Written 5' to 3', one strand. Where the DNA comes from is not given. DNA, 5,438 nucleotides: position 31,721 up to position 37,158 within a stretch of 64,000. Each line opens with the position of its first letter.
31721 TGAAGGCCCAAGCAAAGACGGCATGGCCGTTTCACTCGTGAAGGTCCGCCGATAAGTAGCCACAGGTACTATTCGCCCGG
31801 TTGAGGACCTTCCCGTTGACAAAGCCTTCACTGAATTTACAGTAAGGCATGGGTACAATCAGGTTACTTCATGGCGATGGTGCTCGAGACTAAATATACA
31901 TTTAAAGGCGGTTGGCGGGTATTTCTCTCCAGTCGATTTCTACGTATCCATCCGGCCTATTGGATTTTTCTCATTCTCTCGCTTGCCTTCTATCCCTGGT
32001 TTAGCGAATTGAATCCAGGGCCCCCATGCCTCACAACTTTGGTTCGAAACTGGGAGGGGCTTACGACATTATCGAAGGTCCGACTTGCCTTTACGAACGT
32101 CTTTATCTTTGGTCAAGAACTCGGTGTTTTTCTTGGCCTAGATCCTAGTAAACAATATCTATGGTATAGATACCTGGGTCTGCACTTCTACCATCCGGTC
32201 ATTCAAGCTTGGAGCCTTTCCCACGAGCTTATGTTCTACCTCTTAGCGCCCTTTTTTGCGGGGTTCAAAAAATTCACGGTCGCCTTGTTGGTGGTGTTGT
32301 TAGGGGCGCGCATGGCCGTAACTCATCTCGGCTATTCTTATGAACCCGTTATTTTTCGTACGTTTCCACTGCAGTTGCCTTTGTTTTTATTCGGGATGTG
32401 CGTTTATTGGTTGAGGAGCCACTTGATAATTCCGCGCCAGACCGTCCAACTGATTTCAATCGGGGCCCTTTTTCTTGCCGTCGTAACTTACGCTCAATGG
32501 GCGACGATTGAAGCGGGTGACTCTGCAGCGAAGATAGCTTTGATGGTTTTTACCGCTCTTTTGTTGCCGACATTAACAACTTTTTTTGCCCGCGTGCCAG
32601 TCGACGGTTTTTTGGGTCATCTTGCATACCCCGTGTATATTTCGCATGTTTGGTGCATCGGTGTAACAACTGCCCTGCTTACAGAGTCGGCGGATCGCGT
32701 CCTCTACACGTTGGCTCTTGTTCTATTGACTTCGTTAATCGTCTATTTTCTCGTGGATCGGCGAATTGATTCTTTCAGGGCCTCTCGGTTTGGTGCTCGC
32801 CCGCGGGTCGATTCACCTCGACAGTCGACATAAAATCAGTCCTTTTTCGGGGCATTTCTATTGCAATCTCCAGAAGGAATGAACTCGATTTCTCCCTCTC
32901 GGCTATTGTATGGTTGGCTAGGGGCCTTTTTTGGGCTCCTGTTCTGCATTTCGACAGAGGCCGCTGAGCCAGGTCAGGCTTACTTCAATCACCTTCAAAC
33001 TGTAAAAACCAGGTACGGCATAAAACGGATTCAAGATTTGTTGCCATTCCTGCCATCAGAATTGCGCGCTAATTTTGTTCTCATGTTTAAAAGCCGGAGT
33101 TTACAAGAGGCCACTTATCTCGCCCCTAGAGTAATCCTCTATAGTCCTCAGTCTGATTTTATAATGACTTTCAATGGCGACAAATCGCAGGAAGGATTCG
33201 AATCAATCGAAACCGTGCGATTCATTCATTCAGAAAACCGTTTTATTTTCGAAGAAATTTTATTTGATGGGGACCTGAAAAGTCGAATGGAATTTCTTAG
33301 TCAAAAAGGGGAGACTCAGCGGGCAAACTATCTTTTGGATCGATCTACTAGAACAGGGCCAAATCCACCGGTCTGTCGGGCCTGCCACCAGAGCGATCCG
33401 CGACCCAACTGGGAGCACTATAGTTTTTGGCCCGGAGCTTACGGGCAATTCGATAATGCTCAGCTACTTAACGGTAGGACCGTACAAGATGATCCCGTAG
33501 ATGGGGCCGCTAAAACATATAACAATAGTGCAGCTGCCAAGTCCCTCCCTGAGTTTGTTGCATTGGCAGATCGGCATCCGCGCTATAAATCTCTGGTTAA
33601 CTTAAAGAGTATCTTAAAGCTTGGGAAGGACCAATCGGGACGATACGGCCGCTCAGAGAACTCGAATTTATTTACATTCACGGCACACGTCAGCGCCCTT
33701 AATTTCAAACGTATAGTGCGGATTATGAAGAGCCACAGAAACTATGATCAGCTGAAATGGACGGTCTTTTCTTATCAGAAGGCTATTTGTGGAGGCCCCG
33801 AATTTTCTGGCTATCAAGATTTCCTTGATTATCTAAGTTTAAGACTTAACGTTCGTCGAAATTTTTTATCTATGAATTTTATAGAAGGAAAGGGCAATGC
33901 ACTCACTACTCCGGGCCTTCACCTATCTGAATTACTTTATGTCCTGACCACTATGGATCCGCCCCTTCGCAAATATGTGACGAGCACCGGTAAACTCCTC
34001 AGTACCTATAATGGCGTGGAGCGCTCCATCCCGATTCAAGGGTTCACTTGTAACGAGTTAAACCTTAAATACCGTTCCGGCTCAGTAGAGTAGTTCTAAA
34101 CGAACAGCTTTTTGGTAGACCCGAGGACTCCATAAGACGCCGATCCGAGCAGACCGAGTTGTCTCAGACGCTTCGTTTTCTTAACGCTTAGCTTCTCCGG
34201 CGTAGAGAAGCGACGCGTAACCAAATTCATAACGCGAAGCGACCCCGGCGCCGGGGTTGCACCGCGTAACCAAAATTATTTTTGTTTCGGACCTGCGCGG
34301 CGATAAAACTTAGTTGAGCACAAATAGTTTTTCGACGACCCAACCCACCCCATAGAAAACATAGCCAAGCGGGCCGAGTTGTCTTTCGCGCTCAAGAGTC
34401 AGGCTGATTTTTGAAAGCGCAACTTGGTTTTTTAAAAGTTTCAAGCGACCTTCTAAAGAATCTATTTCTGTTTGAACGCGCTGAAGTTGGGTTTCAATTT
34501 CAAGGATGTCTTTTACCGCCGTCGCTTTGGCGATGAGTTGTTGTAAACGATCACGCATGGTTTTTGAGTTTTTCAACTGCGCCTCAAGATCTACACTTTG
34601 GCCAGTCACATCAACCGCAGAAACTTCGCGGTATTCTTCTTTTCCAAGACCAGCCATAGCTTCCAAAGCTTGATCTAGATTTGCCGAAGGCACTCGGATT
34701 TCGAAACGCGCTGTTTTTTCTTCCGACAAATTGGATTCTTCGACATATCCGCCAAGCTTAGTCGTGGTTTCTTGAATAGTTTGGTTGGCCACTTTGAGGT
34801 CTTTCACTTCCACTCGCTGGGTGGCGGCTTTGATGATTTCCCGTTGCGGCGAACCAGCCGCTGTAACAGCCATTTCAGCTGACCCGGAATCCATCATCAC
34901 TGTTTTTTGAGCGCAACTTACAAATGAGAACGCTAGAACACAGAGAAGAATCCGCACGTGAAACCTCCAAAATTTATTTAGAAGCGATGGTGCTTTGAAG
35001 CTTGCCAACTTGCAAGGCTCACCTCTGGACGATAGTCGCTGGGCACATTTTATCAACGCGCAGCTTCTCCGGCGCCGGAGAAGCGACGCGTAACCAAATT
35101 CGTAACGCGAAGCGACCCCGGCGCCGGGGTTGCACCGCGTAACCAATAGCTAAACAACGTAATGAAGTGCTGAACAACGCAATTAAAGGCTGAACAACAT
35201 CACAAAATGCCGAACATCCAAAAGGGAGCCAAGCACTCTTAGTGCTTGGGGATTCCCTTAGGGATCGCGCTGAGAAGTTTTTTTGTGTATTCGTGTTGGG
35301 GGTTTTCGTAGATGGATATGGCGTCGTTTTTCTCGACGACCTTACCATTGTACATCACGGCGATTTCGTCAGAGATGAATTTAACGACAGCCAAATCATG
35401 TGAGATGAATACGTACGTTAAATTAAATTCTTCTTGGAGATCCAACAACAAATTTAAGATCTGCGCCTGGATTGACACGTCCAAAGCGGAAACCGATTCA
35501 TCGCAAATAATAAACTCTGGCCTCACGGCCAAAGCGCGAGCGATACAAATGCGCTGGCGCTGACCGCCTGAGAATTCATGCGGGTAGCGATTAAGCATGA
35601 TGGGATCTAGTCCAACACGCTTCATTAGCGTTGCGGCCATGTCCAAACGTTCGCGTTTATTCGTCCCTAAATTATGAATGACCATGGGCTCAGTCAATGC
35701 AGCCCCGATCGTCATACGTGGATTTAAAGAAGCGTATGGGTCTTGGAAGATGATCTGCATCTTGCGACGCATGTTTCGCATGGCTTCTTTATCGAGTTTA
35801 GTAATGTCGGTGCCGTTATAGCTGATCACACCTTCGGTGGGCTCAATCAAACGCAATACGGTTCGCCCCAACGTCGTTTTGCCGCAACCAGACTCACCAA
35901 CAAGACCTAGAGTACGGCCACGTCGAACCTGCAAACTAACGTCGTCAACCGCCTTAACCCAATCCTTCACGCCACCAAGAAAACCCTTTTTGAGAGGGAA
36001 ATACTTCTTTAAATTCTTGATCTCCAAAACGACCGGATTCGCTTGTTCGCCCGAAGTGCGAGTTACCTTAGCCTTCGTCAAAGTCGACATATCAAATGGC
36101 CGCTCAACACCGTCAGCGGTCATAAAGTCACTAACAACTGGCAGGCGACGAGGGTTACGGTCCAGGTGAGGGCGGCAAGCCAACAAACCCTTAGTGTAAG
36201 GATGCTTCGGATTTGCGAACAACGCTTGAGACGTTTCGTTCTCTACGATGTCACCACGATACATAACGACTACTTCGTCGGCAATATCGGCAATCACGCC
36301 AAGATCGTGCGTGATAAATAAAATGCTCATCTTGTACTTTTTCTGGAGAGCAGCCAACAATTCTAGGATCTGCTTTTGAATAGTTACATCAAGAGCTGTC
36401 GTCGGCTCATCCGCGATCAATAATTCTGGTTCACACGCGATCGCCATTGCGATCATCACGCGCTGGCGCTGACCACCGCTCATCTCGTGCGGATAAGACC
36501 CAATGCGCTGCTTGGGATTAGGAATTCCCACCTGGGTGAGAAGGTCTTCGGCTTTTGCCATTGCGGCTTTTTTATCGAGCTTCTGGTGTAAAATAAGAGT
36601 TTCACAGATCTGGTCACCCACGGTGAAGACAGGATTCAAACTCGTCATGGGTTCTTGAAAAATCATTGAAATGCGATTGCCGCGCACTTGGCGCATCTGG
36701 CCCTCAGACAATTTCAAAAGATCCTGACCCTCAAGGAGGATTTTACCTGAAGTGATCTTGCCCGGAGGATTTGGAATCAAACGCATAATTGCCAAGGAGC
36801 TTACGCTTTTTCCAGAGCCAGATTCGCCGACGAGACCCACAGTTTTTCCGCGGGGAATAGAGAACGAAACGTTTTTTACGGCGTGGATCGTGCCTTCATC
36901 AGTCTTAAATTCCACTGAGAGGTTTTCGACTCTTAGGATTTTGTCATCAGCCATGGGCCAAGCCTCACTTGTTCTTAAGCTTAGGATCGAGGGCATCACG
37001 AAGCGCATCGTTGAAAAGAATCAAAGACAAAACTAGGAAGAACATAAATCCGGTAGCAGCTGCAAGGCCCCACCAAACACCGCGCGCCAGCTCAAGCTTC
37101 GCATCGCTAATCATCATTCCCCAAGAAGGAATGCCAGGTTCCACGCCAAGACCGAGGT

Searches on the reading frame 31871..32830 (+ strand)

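Call 24: search_protein_families(library=pfam, proteins=[window:31871-32830:+], max_evalue=0.00001)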
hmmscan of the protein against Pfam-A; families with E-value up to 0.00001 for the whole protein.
window:31871-32830:+ (320 aa): 1 family
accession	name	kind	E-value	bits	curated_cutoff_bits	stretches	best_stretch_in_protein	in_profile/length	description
PF01757.29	Acyl_transf_3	-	1.8e-07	31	31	1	12-294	65-324/326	Acyltransferase domain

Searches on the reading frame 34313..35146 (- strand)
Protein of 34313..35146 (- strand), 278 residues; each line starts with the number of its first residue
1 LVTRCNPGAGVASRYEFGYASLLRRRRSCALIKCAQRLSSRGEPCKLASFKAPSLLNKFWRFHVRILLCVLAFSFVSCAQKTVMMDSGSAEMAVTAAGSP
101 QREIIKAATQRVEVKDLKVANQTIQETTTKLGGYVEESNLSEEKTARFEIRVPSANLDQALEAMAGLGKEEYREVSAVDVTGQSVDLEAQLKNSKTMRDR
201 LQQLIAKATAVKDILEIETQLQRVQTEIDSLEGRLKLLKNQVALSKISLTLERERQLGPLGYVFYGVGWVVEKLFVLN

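Call 24: search_protein_families(library=pfam, proteins=[window:34313-35146:-], max_evalue=0.00001)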
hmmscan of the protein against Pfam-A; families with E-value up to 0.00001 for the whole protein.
window:34313-35146:- (278 aa): 1 family
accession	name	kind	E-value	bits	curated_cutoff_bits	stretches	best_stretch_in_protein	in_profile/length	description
PF14257.11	DUF4349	-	1.4e-45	155.7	27.7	1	102-256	1-159/213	Domain of unknown function (DUF4349)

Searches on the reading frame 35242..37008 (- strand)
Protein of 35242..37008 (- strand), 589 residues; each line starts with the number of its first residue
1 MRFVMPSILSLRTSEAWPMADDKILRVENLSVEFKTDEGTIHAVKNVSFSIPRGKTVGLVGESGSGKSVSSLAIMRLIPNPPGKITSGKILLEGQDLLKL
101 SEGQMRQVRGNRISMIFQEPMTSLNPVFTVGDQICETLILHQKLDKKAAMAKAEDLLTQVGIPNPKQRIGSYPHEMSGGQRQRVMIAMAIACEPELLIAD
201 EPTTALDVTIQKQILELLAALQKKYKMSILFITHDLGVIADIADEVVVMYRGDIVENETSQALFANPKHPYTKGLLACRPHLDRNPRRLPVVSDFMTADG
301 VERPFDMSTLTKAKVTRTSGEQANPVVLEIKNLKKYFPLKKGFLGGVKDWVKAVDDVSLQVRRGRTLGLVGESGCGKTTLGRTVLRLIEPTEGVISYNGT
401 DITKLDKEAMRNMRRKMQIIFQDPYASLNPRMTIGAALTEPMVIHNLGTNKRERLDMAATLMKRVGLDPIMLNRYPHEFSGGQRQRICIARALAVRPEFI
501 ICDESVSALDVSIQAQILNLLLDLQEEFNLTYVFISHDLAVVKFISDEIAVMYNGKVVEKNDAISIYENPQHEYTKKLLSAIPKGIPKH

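Call 24: search_protein_families(library=pfam, proteins=[window:35242-37008:-], max_evalue=0.00001)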
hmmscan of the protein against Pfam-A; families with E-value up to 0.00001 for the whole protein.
window:35242-37008:- (589 aa): 6 families
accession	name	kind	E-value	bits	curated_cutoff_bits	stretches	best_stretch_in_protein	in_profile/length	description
PF00005.33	ABC_tran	-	8.3e-67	224.4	25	2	44-204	1-137/137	ABC transporter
PF08352.17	oligo_HPY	-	5.9e-13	49.4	27.1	1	255-289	1-35/65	Oligopeptide/dipeptide transporter, C-terminal region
PF02463.25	SMC_N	-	2.4e-09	37.4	40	0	56-249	26-211/220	RecF/RecN/SMC N terminal domain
PF13401.12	AAA_22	-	5.1e-07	30.5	27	0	367-535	8-121/130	AAA domain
PF13304.12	AAA_21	-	6.4e-07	30.2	27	0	173-239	235-303/304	AAA domain, putative AbiEii toxin, Type IV TA system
PF13191.12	AAA_16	-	7.1e-06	27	32.6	0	360-395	18-55/167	AAA ATPase domain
